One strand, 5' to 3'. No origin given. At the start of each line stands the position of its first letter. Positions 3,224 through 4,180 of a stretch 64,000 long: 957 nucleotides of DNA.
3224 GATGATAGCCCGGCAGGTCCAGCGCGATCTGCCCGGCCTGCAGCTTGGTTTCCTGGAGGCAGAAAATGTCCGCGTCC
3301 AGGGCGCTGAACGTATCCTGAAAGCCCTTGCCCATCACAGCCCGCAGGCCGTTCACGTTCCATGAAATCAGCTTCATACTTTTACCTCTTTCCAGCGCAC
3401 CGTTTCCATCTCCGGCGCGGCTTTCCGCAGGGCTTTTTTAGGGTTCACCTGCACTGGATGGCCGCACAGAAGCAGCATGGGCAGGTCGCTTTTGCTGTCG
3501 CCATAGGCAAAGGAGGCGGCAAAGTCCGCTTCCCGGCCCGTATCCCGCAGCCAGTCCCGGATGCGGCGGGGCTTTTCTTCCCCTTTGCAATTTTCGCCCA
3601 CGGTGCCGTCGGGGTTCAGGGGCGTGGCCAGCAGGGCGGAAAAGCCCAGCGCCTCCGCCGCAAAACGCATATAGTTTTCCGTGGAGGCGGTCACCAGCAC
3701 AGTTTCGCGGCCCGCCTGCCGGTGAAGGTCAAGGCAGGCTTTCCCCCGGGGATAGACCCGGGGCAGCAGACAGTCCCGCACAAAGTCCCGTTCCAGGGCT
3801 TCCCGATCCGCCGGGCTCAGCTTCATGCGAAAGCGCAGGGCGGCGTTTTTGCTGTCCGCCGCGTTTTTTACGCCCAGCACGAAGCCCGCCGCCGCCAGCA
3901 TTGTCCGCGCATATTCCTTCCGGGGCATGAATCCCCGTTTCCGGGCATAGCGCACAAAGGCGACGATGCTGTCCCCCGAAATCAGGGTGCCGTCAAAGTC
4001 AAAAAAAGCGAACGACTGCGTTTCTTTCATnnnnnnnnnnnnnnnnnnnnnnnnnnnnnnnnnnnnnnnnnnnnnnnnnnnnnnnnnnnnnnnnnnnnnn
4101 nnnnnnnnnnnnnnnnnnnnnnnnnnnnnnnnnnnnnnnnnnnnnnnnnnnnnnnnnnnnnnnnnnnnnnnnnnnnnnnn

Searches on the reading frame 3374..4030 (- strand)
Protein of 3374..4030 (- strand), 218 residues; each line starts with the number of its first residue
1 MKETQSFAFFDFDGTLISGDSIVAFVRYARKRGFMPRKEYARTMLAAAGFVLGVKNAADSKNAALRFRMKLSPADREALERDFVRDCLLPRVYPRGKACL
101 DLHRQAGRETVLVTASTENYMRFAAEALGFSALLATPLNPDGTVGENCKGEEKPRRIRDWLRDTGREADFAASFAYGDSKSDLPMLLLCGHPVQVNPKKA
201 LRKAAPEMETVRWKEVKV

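Call 14: search_protein_families(library=ncbifam, proteins=[window:3374-4030:-], max_evalue=0.01)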
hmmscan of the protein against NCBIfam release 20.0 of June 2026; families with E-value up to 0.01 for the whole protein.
window:3374-4030:- (218 aa): 7 families
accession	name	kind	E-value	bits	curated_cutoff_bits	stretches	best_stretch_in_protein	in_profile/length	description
TIGR01490.1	HAD-SF-IB-hyp1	subfamily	3.3e-38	132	98.3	1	8-199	2-200/202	HAD-IB family hydrolase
NF052360.1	HolPasePseu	equivalog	1.1e-26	93.9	280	1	7-208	3-210/218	histidinol-phosphatase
TIGR01488.1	HAD-SF-IB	subfamily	1.8e-24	86.7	45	1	8-188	2-176/177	HAD-IB family phosphatase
NF052359.1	HolPaseNeis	equivalog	2.6e-23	82.9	400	1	7-207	3-212/221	histidinol-phosphatase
NF006088.0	PRK08238.1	equivalog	1.1e-06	27.6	351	1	99-210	81-180/482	UbiA family prenyltransferase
TIGR01545.1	YfhB_g-proteo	equivalog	0.00037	20.3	259.25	0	6-32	6-32/210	phosphatidylglycerophosphatase C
TIGR01662.1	HAD-SF-IIIA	subfamily_domain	0.0022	18.1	44.6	0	7-24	2-19/141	HAD-IIIA family hydrolase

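Call 34: find_encoding_contigs(protein=window:3374-4030:-, flank=3000, max_places=10)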
Protein window:3374-4030:- (218 aa): 3 contigs read that carry it; 1 place shown.
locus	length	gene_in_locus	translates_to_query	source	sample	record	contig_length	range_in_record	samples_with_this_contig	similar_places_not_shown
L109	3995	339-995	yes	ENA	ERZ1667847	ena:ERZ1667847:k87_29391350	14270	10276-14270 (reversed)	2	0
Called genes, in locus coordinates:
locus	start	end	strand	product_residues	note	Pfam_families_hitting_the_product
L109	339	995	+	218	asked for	PF00702:Hydrolase, PF12710:HAD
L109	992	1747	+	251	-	PF03372:Exo_endo_phos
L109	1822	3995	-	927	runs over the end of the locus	PF21461:HL_N-beta (faint), PF13306:LRR_5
